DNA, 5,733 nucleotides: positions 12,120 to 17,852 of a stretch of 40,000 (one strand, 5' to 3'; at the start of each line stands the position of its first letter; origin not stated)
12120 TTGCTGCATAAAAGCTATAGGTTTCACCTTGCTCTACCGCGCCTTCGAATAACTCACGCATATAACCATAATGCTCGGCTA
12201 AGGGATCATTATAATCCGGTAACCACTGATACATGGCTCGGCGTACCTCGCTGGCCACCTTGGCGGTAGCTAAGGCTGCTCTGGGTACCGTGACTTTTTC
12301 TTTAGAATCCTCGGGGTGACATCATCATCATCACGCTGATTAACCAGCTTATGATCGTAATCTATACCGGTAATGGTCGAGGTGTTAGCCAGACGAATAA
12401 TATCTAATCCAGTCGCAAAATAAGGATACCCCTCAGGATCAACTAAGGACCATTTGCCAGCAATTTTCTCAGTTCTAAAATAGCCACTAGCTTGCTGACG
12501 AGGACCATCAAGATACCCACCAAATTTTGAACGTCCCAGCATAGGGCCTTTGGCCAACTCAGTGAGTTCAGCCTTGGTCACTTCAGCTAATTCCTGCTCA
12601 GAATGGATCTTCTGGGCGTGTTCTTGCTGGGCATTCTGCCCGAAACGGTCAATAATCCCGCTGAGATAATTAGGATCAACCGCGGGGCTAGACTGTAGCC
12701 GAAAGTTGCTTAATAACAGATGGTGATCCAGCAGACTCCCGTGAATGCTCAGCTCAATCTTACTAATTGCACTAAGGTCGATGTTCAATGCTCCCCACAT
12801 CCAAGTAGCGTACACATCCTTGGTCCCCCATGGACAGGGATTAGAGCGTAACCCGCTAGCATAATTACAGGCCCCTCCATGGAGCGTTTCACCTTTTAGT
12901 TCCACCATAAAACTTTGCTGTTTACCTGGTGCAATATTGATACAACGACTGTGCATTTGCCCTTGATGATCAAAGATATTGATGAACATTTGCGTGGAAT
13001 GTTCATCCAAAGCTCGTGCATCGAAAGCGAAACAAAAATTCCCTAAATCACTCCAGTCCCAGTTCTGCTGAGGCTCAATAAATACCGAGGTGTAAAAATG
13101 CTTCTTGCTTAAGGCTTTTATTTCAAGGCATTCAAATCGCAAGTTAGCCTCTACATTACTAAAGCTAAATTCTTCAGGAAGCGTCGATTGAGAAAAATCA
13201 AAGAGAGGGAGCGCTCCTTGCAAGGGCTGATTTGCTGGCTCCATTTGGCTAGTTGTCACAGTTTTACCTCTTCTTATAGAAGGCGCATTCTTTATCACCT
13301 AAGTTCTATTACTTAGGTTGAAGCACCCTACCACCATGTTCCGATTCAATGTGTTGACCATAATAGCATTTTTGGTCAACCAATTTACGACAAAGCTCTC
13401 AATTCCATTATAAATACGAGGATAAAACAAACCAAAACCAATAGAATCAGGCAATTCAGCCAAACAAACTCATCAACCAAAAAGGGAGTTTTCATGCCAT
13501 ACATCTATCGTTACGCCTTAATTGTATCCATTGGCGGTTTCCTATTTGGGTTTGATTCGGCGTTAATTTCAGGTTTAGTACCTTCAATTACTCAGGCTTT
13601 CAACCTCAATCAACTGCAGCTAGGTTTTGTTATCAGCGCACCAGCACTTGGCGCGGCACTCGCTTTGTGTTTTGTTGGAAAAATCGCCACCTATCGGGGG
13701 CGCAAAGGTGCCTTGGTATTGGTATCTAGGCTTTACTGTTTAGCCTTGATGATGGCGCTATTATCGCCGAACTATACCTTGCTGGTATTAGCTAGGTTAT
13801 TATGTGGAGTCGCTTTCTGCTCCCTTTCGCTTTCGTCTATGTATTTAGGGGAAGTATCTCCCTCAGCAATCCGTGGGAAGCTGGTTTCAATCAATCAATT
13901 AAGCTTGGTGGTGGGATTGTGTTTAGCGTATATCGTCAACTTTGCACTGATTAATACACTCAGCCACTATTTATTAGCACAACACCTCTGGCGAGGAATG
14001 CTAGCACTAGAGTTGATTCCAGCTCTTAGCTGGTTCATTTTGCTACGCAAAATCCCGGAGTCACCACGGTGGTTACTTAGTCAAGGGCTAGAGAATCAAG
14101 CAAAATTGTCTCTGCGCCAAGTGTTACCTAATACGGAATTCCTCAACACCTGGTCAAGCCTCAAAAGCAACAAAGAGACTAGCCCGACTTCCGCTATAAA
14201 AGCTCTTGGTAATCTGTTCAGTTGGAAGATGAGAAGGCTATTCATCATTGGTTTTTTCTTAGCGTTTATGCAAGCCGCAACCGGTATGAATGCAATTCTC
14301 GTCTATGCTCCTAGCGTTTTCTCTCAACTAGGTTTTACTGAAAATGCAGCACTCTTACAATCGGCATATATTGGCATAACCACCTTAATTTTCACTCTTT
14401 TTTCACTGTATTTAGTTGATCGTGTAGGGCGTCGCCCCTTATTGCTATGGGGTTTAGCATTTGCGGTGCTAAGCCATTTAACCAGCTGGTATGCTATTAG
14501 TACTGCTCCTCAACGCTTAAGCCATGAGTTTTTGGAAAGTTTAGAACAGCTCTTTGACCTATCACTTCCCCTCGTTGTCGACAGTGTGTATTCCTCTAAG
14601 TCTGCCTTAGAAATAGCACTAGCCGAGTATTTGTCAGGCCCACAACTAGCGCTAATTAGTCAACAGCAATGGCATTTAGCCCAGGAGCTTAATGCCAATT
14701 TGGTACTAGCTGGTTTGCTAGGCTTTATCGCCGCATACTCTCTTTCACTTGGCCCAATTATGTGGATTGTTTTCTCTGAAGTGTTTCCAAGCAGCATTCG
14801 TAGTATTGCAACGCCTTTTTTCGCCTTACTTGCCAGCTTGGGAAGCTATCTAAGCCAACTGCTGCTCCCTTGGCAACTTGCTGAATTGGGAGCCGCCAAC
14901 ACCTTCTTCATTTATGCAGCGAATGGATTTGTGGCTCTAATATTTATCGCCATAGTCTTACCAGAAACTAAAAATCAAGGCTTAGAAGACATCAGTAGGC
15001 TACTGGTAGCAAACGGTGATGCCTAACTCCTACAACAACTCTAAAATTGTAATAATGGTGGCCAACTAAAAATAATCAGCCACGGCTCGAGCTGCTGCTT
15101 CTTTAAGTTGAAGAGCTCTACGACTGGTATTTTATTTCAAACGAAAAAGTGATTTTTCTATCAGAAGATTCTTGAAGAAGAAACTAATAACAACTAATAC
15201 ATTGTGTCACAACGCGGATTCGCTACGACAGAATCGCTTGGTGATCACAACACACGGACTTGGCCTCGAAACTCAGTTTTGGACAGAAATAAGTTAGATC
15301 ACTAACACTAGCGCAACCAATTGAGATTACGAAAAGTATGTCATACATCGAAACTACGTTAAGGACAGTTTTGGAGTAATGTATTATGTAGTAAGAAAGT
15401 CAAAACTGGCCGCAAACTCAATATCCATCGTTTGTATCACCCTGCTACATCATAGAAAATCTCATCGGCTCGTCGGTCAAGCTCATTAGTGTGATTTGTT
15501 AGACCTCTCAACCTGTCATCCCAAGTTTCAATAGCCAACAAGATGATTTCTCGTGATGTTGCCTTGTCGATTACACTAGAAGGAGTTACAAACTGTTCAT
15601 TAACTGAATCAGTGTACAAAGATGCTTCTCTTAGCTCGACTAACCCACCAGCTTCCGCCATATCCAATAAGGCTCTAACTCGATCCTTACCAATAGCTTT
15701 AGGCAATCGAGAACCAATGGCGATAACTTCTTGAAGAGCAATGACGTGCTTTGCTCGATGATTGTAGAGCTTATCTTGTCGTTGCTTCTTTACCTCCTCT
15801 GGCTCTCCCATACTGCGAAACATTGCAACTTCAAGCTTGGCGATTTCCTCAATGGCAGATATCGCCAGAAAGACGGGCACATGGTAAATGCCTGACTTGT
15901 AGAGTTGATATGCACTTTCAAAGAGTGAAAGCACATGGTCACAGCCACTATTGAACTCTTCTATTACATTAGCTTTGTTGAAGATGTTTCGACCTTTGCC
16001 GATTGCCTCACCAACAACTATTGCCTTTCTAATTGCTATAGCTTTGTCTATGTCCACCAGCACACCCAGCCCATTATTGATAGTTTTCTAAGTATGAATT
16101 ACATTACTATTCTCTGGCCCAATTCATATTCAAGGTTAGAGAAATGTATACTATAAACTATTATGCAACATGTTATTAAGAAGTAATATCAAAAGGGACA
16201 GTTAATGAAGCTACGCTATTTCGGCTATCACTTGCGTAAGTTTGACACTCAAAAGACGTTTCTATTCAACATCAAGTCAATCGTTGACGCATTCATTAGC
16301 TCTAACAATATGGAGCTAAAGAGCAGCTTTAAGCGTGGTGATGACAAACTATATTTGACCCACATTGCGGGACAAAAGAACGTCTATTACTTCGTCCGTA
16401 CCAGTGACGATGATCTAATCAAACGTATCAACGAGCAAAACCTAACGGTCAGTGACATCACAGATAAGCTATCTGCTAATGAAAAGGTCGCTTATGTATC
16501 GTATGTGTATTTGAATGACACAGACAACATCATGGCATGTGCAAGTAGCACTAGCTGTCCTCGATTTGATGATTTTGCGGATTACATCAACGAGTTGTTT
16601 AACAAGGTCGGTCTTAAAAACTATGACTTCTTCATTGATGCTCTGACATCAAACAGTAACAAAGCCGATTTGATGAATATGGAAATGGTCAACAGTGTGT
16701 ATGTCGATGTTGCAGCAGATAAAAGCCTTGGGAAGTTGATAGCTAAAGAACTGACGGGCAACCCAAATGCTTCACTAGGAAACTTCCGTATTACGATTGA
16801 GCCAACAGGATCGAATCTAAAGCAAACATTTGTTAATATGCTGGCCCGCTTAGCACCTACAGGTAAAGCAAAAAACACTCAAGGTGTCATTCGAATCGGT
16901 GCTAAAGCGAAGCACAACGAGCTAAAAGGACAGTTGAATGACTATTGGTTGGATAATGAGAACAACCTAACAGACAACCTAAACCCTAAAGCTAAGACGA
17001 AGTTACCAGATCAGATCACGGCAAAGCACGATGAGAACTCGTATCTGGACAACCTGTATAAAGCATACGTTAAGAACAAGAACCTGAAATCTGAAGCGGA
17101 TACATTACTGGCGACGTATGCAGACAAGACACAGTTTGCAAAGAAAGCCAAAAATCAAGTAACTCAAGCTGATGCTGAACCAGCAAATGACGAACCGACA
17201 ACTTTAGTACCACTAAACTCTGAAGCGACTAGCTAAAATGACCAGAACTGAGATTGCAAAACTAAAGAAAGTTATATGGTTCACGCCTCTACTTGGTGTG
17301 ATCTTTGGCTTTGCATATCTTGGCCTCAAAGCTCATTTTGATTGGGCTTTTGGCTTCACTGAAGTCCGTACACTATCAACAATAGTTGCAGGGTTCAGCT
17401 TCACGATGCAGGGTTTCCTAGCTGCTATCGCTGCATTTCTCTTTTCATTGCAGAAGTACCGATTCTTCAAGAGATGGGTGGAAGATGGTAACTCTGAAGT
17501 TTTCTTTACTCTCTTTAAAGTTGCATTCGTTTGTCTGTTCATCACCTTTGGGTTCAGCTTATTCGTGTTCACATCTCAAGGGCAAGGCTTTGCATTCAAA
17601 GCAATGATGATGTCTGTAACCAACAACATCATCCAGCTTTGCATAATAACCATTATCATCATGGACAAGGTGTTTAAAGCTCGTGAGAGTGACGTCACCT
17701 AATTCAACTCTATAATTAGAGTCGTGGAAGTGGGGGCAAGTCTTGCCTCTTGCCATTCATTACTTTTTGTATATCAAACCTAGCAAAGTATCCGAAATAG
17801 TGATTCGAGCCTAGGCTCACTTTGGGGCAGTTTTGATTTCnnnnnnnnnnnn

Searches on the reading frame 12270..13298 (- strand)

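Call 69: search_protein_families(library=pfam, proteins=[window:12270-13298:-])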
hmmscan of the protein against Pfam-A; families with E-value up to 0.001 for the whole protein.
window:12270-13298:- (342 aa): 1 family
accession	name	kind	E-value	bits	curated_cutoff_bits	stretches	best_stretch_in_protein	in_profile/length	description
PF17992.7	Agarase_CBM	-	8.6e-44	149.7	26.3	1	34-212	1-178/178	Agarase CBM like domain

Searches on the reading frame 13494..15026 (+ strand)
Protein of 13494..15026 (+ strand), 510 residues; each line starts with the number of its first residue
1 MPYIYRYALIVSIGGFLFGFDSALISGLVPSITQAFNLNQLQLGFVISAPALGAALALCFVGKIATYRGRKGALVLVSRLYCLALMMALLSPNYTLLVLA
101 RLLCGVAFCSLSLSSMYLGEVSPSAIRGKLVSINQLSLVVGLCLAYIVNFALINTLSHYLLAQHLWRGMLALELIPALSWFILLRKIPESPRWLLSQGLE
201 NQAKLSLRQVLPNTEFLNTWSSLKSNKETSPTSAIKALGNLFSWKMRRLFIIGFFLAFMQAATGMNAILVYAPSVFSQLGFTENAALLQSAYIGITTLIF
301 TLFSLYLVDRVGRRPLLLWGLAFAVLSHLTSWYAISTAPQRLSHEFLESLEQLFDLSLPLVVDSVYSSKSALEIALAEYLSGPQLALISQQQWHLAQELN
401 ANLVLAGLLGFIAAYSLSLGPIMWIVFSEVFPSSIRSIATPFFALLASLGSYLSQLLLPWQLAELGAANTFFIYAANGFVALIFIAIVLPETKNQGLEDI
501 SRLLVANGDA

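Call 69: search_protein_families(library=pfam, proteins=[window:13494-15026:+])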
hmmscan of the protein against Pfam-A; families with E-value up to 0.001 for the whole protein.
window:13494-15026:+ (510 aa): 2 families
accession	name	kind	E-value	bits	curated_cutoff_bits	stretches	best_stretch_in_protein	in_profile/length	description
PF00083.30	Sugar_tr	-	6.3e-86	289.5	22.3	2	8-326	2-329/452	Sugar (and other) transporter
PF07690.21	MFS_1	-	9.8e-30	104.1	33.4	1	12-333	2-287/347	Major Facilitator Superfamily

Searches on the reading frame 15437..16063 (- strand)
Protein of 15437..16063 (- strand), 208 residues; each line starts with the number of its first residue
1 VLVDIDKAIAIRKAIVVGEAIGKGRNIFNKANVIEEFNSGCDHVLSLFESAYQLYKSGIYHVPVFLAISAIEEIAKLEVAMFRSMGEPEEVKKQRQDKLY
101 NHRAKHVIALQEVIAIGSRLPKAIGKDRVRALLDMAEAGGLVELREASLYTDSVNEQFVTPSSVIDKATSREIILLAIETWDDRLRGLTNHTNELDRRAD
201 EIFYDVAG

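Call 10: search_protein_families(library=pfam, proteins=[window:15437-16063:-])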
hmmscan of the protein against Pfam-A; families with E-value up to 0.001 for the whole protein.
window:15437-16063:- (208 aa): 1 family
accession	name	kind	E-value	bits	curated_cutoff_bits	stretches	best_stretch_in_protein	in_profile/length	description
PF18728.6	HEPN_AbiV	-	1.5e-18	67.9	27.1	1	41-180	10-153/155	AbiV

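Call 86: search_protein_families(library=padloc, proteins=[window:15437-16063:-], max_evalue=0.001)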
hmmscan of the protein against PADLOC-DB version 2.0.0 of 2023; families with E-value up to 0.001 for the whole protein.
window:15437-16063:- (208 aa): 1 family
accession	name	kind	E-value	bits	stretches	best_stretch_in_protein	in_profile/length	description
PDLC02353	AbiV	-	2.2e-70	234.4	1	16-207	7-194/196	AbiV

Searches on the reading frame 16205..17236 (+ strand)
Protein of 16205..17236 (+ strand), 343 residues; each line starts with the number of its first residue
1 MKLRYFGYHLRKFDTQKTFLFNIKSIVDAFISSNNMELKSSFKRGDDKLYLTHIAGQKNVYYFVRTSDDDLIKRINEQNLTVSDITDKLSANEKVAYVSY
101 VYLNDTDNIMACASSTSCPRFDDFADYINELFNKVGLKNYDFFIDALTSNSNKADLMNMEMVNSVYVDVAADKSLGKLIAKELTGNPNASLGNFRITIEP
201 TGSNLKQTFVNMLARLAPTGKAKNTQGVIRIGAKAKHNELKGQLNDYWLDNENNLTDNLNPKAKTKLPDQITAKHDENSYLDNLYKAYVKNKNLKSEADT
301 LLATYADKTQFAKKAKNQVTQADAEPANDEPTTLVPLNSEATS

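Call 10: search_protein_families(library=pfam, proteins=[window:16205-17236:+])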
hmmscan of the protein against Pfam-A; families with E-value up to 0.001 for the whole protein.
window:16205-17236:+ (343 aa): 1 family
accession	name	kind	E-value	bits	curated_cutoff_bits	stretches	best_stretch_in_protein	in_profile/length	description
PF15969.10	RexA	-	5.3e-38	131.4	25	1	1-215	1-214/235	Intracellular sensor of Lambda phage, Abi component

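Call 86: search_protein_families(library=padloc, proteins=[window:16205-17236:+], max_evalue=0.001)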
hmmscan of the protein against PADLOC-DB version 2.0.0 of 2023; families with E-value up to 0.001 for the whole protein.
window:16205-17236:+ (343 aa): 1 family
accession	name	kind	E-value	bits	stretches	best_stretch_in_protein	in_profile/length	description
PDLC02339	RexA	-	2.7e-33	113.6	1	1-281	1-262/267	RexA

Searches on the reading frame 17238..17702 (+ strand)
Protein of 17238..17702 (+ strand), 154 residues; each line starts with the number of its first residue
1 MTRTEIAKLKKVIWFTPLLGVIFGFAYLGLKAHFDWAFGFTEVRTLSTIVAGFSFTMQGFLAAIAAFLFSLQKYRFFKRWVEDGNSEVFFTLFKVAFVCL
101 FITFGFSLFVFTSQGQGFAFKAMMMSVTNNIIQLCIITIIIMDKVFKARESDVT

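Call 10: search_protein_families(library=pfam, proteins=[window:17238-17702:+])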
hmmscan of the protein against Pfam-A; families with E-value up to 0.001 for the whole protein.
window:17238-17702:+ (154 aa): 0 families

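Call 69: search_protein_families(library=pfam, proteins=[window:17238-17702:+])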
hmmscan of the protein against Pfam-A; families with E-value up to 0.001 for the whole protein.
window:17238-17702:+ (154 aa): 0 families

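Call 86: search_protein_families(library=padloc, proteins=[window:17238-17702:+], max_evalue=0.001)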
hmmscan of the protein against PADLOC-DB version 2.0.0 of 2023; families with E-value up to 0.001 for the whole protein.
window:17238-17702:+ (154 aa): 1 family
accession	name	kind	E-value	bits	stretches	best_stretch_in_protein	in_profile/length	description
PDLC02340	RexB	-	1.4e-11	42.9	1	21-142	16-135/141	RexB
